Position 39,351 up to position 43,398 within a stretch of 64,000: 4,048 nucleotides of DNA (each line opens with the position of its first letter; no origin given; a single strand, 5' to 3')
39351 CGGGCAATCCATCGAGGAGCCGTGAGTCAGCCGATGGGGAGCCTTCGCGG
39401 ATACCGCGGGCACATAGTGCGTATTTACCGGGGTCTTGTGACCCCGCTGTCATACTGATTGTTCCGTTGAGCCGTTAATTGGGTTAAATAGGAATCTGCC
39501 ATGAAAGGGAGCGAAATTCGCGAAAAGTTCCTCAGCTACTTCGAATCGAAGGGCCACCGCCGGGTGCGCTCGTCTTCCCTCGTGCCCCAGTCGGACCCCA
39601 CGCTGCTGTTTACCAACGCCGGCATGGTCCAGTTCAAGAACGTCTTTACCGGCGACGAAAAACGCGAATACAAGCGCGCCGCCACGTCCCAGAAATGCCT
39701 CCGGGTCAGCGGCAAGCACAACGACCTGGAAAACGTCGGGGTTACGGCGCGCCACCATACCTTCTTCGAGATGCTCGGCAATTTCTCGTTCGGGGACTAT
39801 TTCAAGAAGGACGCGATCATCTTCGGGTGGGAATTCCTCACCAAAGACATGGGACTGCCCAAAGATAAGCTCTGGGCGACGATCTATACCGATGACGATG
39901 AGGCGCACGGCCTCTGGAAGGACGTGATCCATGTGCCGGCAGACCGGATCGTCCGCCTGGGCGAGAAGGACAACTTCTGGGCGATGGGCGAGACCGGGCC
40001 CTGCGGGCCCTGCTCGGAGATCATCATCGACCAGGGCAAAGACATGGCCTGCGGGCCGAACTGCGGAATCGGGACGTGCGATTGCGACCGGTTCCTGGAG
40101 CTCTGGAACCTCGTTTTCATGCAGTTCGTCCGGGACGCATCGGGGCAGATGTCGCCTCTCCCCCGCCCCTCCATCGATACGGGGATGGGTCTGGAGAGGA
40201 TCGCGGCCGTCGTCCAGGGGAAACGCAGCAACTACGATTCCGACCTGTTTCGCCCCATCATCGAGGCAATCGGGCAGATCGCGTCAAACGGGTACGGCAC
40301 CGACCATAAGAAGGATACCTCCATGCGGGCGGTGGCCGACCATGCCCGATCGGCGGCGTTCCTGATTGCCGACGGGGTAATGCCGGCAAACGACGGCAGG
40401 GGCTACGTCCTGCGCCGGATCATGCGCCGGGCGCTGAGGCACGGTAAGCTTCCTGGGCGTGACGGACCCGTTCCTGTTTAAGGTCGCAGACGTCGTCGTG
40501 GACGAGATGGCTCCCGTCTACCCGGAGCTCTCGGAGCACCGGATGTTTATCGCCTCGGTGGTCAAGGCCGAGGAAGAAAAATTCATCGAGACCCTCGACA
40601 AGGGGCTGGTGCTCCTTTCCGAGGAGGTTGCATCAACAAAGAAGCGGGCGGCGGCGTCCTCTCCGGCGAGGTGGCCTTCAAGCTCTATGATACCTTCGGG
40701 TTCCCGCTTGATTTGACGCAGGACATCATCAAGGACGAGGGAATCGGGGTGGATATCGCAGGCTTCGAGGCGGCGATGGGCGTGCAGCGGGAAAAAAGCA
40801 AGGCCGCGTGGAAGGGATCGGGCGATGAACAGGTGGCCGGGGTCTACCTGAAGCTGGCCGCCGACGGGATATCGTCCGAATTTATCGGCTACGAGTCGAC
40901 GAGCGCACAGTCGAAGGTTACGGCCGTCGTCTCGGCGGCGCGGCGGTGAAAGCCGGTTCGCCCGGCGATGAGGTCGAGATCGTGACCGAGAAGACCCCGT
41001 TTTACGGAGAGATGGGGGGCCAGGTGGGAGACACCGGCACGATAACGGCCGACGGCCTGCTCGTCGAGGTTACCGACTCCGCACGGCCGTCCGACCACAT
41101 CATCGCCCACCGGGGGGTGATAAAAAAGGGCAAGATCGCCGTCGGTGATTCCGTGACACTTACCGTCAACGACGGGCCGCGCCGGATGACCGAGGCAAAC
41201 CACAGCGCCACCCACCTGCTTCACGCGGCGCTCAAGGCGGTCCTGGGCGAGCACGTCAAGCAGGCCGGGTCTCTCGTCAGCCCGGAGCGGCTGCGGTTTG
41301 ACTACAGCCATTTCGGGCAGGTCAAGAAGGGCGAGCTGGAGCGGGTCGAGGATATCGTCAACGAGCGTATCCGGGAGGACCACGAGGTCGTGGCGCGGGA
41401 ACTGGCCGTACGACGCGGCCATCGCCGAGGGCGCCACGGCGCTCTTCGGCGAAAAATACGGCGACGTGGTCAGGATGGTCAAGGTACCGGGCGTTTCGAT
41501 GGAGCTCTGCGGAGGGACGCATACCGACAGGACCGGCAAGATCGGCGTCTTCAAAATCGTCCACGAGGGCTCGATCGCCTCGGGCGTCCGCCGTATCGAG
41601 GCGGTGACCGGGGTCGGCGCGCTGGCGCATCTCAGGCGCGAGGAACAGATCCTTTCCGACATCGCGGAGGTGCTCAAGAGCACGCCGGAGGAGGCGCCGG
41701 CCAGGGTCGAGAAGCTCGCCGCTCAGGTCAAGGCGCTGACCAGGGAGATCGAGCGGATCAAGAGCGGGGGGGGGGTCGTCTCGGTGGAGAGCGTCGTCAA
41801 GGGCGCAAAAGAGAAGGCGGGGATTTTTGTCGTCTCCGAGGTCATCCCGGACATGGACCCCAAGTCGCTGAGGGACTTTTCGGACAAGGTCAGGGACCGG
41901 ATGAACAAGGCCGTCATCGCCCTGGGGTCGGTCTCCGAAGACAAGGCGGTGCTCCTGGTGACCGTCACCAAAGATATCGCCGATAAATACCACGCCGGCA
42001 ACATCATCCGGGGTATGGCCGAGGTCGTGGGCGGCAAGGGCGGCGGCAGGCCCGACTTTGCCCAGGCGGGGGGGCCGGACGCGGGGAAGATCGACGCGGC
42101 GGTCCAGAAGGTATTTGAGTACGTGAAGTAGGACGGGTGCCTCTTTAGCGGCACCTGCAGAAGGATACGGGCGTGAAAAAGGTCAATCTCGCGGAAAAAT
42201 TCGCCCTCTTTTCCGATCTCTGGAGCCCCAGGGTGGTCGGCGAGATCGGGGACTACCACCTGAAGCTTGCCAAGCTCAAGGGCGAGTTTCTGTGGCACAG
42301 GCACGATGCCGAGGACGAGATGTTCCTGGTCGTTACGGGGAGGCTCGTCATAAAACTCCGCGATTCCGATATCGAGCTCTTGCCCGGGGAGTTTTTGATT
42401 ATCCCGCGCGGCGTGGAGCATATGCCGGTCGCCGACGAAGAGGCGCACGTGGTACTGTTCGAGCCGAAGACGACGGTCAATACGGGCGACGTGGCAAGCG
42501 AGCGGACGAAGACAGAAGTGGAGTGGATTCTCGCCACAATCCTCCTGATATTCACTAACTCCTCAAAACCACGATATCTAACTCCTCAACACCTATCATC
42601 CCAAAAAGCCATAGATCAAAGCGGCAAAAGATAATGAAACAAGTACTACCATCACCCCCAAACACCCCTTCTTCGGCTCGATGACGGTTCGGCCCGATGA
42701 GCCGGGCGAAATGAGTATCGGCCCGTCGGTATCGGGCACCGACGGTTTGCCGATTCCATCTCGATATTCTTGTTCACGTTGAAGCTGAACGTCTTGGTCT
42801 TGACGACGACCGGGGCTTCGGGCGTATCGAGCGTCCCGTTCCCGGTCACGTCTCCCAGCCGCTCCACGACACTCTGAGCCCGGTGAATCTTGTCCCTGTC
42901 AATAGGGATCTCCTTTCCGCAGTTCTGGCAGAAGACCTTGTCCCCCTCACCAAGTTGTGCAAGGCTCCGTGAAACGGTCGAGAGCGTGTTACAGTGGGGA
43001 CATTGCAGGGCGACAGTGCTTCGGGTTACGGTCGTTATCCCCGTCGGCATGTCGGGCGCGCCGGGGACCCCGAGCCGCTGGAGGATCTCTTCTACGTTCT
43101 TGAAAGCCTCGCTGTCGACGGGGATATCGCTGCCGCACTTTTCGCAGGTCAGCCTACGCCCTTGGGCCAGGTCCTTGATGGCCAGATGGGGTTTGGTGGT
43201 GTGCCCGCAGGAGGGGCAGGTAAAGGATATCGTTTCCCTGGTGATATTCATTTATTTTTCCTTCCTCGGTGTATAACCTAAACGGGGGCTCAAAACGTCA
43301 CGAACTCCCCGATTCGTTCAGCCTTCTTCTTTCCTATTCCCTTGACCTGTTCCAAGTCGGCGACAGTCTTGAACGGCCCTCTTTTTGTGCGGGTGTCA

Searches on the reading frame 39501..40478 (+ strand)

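Call 81: search_protein_families(library=pfam, proteins=[window:39501-40478:+], max_evalue=0.00001)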
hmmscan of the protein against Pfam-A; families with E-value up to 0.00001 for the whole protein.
window:39501-40478:+ (326 aa): 1 family
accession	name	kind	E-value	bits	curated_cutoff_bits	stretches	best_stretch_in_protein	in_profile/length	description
PF01411.24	tRNA-synt_2c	-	1.7e-146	489.4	30.3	1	5-317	1-314/552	tRNA synthetases class II (A)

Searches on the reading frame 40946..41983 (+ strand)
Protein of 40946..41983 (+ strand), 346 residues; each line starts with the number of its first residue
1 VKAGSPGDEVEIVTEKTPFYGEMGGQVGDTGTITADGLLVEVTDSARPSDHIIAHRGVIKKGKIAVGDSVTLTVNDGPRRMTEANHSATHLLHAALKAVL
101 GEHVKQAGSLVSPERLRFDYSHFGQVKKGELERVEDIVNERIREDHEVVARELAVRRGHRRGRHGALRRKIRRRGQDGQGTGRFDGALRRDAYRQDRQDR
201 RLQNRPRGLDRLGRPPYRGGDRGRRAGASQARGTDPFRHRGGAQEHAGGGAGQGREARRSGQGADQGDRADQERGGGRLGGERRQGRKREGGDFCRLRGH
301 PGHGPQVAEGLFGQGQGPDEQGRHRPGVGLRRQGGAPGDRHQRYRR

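Call 81: search_protein_families(library=pfam, proteins=[window:40946-41983:+], max_evalue=0.00001)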
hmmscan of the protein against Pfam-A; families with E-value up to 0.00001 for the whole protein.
window:40946-41983:+ (346 aa): 1 family
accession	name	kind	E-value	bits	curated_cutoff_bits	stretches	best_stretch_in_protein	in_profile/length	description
PF01411.24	tRNA-synt_2c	-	4.8e-14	52.2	30.3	1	6-75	481-549/552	tRNA synthetases class II (A)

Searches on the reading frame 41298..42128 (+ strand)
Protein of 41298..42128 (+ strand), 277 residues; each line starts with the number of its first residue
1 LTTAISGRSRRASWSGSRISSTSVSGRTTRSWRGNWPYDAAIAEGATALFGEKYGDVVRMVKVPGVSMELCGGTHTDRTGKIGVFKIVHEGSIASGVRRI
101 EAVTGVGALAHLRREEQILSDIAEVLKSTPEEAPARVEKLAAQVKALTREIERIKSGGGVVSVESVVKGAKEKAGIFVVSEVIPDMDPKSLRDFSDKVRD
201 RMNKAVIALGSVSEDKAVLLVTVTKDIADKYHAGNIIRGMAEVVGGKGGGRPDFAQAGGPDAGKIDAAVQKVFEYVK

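Call 82: search_protein_families(library=pfam, proteins=[window:41298-42128:+], max_evalue=0.0001)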
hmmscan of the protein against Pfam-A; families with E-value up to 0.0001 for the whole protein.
window:41298-42128:+ (277 aa): 2 families
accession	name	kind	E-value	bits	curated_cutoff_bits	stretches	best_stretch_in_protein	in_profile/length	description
PF02272.25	DHHA1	-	4.7e-17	62.8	25.9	1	178-277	5-101/102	DHHA1 domain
PF07973.19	tRNA_SAD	-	3.4e-16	59.4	24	1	58-101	1-44/44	Threonyl and Alanyl tRNA synthetase second additional domain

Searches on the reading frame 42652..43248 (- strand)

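Call 82: search_protein_families(library=pfam, proteins=[window:42652-43248:-], max_evalue=0.0001)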
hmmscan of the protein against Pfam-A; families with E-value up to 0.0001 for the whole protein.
window:42652-43248:- (198 aa): 9 families
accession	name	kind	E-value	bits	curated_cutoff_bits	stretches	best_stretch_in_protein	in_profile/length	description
PF05129.18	Zn_ribbon_Elf1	-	2.2e-08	34.5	29.8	0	8-45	22-59/79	Transcription elongation factor Elf1 like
PF13717.11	Zn_ribbon_4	-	4.3e-07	30.2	30.3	0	82-112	4-33/36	zinc-ribbon domain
PF07282.18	Cas12f1-like_TNB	-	4.3e-06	27.2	26.3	0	8-51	28-59/60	Cas12f1-like, TNB domain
PF24441.1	DUF7560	-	1.4e-05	25.1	27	0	5-18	2-15/44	Family of unknown function (DUF7560)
PF18439.7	zf_UBZ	-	1.5e-05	24.9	25.6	0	103-117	1-15/32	Ubiquitin-Binding Zinc Finger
PF10083.14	DUF2321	-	1.9e-05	24.8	24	0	82-135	39-98/157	Uncharacterized protein conserved in bacteria (DUF2321)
PF25206.1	DUF7836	-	2.8e-05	24.3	26.7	0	76-115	3-41/59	Domain of unknown function (DUF7836)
PF14354.12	Lar_restr_allev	-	4e-05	24.2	28.6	0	81-115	4-34/58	Restriction alleviation protein Lar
PF13240.11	Zn_Ribbon_1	-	6.1e-05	23.1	25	0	106-115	1-10/23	zinc-ribbon domain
